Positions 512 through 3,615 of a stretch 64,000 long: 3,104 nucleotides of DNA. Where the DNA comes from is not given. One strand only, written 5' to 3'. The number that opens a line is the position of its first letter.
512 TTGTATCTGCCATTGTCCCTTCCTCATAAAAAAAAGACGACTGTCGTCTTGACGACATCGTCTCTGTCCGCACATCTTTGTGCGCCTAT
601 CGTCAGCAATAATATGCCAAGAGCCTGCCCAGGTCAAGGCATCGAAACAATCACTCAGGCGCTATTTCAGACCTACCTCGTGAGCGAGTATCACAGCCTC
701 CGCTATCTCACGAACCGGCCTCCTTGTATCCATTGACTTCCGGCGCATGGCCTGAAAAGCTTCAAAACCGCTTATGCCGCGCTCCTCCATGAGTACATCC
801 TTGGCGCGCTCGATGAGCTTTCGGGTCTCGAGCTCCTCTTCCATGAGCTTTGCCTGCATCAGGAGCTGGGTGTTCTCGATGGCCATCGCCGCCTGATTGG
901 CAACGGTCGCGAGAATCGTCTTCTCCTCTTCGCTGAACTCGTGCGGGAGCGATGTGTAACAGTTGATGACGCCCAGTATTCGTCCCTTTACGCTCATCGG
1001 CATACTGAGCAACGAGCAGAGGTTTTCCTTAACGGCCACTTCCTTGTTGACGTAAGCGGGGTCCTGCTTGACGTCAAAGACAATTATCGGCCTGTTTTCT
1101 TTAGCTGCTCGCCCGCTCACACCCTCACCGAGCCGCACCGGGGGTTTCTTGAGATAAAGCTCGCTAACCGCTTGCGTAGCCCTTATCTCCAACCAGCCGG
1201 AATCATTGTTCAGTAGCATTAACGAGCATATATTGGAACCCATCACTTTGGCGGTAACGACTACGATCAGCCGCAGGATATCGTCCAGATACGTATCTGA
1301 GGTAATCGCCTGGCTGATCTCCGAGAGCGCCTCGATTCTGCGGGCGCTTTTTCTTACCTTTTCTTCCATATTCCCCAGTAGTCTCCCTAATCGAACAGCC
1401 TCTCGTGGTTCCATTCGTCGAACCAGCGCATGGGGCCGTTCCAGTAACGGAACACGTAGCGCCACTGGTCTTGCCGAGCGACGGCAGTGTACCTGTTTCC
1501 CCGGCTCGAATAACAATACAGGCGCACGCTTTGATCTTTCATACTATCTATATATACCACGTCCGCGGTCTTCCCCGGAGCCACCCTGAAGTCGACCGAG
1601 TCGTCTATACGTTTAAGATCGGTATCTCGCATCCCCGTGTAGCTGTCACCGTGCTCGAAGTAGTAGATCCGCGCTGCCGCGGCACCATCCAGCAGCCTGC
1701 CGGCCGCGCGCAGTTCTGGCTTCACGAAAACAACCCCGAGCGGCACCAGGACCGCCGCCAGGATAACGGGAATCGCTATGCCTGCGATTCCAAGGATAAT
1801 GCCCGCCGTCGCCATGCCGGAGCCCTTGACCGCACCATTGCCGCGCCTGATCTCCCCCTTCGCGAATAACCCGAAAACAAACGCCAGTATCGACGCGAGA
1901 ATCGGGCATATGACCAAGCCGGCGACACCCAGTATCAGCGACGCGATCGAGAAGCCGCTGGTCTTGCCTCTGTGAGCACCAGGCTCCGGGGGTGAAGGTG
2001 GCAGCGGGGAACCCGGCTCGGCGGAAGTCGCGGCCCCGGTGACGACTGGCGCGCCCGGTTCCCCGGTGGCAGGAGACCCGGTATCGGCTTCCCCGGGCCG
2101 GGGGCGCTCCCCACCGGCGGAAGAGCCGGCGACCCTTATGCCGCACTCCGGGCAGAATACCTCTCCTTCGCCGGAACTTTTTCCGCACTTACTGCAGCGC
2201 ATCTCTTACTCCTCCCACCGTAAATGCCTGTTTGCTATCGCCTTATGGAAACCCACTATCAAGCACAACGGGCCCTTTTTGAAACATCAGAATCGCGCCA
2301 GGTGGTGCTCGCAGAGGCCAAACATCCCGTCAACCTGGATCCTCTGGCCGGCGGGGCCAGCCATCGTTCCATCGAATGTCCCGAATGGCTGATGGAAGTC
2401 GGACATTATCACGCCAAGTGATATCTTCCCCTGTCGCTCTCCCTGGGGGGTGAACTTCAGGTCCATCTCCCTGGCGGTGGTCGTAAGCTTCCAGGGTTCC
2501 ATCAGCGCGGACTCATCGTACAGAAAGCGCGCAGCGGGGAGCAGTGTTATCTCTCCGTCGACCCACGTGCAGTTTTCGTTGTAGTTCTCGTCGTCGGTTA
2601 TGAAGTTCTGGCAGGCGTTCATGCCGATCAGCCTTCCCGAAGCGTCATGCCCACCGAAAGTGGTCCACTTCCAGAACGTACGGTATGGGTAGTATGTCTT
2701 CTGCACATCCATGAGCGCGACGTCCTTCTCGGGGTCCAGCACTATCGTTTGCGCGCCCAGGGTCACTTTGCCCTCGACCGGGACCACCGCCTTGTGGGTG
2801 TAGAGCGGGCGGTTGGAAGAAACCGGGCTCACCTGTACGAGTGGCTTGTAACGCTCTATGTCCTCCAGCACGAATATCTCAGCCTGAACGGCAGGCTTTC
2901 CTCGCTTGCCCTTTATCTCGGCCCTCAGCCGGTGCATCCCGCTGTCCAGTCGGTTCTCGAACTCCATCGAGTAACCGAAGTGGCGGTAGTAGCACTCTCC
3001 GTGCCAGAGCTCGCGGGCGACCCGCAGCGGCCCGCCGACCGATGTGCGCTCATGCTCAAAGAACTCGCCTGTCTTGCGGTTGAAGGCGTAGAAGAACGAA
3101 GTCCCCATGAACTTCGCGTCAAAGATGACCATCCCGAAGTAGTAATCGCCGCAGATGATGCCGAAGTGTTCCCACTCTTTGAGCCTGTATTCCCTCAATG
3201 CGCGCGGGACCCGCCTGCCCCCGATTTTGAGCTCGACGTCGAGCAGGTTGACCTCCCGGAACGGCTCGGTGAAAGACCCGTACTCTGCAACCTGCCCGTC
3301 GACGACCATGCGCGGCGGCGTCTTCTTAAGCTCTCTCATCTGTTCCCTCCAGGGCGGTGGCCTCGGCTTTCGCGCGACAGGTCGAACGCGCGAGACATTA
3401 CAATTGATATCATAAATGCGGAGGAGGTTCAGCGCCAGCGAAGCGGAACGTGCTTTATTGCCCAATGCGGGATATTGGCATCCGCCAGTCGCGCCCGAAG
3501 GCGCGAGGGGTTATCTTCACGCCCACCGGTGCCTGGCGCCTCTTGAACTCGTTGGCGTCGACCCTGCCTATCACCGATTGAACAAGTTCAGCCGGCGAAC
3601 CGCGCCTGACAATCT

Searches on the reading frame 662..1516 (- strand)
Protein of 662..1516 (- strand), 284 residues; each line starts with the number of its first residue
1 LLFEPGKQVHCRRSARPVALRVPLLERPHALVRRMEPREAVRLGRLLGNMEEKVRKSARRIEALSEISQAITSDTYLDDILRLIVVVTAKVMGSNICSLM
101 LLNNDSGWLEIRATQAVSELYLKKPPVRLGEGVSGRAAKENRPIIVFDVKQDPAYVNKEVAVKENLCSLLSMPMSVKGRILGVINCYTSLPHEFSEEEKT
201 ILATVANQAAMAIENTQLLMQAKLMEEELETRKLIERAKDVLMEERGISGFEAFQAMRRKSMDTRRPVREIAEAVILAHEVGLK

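Call 62: search_protein_families(library=pfam, proteins=[window:662-1516:-], max_evalue=0.00001)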
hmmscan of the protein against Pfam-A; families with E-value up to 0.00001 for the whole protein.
window:662-1516:- (284 aa): 4 families
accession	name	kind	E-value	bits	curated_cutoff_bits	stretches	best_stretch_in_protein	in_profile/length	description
PF13185.12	GAF_2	-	2.9e-21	76.5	28.6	1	77-214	4-136/136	GAF domain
PF01590.32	GAF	-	2.3e-19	70.7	22.4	1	77-213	2-133/133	GAF domain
PF03861.19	ANTAR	-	1.4e-18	66.8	27.3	1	225-276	3-54/54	ANTAR domain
PF13492.12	GAF_3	-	2.9e-08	34.6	27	1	77-215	2-129/129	GAF domain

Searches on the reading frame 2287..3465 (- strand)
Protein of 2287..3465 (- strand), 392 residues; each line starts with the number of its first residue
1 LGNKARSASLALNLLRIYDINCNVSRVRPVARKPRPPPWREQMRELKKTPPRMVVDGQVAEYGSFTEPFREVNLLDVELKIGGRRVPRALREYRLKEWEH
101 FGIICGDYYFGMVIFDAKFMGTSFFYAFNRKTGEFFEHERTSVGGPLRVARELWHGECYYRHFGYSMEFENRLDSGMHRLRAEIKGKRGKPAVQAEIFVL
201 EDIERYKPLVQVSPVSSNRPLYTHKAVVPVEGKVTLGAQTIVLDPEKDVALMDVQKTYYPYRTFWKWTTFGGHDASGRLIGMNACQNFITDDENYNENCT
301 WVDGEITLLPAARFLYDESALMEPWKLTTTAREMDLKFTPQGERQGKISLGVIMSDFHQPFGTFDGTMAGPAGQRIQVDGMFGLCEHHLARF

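Call 62: search_protein_families(library=pfam, proteins=[window:2287-3465:-], max_evalue=0.00001)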
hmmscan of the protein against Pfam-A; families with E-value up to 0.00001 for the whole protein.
window:2287-3465:- (392 aa): 1 family
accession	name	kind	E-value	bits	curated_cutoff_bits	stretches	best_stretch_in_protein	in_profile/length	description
PF10974.15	DUF2804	-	9.4e-61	206.3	26.9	1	48-392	6-339/339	Domain of unknown function (DUF2804)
